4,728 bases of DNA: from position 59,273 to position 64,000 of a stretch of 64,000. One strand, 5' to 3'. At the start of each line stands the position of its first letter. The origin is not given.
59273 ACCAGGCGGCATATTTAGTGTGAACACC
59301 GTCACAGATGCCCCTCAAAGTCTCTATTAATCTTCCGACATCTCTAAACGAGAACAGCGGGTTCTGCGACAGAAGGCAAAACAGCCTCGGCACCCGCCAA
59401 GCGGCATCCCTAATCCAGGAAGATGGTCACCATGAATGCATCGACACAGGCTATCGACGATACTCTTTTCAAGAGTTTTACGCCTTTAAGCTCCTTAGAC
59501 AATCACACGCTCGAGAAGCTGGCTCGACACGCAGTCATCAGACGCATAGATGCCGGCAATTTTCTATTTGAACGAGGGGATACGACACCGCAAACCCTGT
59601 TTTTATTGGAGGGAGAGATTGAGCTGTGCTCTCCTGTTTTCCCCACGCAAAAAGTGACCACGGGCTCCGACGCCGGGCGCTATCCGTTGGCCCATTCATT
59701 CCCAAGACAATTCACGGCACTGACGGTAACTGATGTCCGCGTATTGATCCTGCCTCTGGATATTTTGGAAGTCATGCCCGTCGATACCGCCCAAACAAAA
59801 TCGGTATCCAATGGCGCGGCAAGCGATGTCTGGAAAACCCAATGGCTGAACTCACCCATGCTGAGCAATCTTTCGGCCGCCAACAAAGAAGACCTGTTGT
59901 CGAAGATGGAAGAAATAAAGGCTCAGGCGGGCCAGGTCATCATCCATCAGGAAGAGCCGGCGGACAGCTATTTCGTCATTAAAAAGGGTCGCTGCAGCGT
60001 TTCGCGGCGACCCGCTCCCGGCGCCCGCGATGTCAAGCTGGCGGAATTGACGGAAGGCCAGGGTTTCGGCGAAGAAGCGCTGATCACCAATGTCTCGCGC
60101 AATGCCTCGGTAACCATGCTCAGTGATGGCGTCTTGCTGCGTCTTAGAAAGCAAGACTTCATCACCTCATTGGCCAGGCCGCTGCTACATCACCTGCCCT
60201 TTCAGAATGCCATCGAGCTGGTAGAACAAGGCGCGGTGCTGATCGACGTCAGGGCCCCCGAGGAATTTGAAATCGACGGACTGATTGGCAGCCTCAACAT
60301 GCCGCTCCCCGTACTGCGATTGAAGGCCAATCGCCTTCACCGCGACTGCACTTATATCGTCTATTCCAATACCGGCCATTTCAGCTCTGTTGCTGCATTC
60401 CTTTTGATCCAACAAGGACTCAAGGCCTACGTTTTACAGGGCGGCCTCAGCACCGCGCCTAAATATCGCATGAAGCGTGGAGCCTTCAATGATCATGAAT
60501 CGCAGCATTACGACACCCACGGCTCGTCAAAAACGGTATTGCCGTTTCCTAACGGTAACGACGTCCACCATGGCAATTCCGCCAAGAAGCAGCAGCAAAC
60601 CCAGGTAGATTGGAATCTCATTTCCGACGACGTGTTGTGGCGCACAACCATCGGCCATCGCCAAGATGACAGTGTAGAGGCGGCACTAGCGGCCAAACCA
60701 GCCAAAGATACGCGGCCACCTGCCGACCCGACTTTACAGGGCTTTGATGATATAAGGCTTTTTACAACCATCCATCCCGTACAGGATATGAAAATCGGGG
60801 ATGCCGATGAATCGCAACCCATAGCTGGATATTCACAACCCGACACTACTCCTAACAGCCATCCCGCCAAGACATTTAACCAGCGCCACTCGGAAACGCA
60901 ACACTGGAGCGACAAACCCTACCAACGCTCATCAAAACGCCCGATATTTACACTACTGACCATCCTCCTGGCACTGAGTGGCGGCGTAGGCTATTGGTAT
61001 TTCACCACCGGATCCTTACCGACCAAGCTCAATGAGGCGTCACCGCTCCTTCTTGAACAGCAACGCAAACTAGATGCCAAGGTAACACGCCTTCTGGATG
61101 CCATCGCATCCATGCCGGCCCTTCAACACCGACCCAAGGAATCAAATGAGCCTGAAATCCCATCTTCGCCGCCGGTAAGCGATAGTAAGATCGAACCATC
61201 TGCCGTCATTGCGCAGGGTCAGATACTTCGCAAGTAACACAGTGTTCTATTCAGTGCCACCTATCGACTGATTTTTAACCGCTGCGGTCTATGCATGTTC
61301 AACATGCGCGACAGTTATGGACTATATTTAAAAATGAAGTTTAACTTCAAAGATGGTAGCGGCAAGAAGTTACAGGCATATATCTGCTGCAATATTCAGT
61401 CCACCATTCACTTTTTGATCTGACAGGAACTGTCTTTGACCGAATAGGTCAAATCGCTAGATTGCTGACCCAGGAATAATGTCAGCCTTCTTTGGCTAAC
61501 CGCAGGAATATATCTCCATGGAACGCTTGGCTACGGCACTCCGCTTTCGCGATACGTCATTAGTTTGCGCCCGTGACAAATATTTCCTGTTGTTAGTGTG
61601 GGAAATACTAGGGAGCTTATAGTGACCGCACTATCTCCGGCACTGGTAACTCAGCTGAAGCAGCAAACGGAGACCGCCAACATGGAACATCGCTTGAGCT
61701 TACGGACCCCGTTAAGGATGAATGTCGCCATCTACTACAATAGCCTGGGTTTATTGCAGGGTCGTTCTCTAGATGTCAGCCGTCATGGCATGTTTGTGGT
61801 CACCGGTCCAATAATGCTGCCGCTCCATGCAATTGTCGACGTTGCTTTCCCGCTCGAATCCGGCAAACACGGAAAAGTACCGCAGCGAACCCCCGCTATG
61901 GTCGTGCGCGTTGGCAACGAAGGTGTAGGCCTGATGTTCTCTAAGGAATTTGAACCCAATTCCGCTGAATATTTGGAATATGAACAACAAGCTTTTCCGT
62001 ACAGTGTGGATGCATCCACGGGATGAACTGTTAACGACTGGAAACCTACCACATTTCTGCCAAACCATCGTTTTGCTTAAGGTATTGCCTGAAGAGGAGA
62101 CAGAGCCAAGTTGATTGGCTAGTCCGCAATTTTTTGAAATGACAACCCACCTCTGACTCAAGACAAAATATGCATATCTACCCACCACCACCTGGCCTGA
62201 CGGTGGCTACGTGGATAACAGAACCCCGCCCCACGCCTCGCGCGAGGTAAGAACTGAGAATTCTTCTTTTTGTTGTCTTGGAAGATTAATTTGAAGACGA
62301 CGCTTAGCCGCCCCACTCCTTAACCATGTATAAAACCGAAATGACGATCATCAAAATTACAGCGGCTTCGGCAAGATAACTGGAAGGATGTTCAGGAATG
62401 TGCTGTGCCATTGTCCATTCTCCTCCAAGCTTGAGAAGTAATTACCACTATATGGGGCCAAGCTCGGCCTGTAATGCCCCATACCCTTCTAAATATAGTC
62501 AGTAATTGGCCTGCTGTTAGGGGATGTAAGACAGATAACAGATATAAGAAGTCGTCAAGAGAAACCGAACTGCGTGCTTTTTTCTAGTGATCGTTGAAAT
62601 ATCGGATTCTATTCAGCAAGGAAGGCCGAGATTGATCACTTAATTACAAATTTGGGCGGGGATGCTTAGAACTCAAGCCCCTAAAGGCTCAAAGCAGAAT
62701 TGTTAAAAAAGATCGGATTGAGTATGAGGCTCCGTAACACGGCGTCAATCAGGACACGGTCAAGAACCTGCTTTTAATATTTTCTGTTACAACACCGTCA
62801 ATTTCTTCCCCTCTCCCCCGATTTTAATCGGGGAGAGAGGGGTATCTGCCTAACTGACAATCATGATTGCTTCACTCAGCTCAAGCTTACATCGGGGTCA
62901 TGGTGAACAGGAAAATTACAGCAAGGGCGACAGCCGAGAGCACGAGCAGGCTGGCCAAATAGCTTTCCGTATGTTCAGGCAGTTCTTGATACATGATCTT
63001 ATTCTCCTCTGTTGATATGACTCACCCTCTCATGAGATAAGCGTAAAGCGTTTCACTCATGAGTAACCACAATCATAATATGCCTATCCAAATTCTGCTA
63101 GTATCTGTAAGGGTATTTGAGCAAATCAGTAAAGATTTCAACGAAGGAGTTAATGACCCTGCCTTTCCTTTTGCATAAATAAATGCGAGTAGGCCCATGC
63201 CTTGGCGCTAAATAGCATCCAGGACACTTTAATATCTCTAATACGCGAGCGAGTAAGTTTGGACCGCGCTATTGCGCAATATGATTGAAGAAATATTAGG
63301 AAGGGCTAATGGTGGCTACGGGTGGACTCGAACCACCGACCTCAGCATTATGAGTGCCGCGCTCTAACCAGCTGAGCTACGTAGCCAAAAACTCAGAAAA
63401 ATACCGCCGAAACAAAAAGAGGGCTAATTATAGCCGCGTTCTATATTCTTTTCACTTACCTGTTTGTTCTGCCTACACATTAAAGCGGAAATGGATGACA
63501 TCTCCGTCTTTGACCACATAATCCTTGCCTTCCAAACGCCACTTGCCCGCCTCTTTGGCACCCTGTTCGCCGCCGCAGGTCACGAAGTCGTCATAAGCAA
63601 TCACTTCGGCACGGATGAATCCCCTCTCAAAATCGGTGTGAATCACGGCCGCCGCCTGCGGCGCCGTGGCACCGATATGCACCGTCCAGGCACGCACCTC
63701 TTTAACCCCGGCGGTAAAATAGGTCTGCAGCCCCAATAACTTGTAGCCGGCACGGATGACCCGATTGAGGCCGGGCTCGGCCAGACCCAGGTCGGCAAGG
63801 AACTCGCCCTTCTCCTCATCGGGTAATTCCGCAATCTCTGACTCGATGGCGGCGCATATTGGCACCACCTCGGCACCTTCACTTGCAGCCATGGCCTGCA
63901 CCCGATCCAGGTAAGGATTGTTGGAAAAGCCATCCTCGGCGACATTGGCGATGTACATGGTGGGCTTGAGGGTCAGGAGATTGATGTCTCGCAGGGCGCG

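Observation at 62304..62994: Two paralogous 35-aa hydrophobic ORFs with strong SDs beside tRNA-Met: candidate type I toxins or small membrane proteins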

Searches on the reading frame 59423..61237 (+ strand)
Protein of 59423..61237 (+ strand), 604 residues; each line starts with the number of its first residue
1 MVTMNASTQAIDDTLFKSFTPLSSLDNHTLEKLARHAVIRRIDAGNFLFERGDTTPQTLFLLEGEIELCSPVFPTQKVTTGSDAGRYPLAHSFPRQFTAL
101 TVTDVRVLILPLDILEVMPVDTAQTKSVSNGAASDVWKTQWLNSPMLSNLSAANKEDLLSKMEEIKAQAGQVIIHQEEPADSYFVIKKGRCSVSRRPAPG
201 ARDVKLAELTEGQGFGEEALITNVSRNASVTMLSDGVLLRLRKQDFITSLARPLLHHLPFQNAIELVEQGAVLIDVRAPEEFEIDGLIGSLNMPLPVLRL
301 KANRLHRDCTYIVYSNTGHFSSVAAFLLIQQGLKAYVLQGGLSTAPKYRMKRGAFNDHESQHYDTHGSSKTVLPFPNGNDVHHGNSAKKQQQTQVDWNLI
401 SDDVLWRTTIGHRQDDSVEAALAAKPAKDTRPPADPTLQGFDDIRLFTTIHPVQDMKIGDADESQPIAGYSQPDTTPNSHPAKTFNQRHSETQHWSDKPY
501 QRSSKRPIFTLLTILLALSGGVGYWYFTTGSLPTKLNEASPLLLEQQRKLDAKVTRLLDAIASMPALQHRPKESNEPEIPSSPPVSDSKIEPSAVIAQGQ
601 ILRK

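Call 4: search_protein_families(library=pfam, proteins=[window:59423-61237:+], max_evalue=10)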
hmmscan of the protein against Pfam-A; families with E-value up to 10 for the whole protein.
window:59423-61237:+ (604 aa): 2 families
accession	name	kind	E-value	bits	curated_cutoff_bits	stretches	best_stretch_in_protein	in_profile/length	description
PF00027.35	cNMP_binding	-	2.4e-23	82.3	27.5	2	166-248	3-84/89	Cyclic nucleotide-binding domain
PF00581.25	Rhodanese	-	5e-08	33.7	22.2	1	265-343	7-97/102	Rhodanese-like domain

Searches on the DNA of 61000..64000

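Call 6: search_rna_families(source=window, start=61000, end=64000, threshold=evalue, max_evalue=10)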
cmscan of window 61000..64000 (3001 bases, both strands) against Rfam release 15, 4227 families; matches with E-value up to 10: 6.
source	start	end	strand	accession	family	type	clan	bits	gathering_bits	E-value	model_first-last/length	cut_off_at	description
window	63313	63386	-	RF00005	tRNA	Gene; tRNA;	CL00001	71.8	29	4.6e-15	1-71/71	no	tRNA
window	63206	63347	+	RF02194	HPnc0260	Gene; antisense;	-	40.4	59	0.027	1-156/156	no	Bacterial antisense RNA HPnc0260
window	63312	63386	+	RF04354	Plastid-ycf2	Cis-reg;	-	36.8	65.7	2.4e-05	1-75/75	no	Plastid-ycf2 5UTR RNA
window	63818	63901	-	RF03051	RAGATH-26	Gene; sRNA;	-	17.7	86.3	6.2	1-76/76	no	RAGATH-26 RNA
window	62800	62847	-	RF00381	Antizyme_FSE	Cis-reg; frameshift_element;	-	16.3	40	7.2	1-59/59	no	Antizyme RNA frameshifting stimulation element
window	63573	63637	-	RF01307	sR55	Gene; snRNA; snoRNA; CD-box;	-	13.9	35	8.6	1-65/65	no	Small nucleolar RNA sR55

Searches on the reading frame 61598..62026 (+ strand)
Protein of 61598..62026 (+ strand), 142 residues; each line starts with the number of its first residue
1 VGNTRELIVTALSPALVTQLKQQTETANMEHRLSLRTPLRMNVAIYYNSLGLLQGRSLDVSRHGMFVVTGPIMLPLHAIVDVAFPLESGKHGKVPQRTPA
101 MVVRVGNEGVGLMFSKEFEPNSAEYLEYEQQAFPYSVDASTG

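Call 4: search_protein_families(library=pfam, proteins=[window:61598-62026:+], max_evalue=10)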
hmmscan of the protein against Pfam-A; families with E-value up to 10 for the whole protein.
window:61598-62026:+ (142 aa): 1 family
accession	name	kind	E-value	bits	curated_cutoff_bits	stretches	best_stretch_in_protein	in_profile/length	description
PF07238.19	PilZ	-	1.9e-06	28.5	22.5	1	32-124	3-94/102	PilZ domain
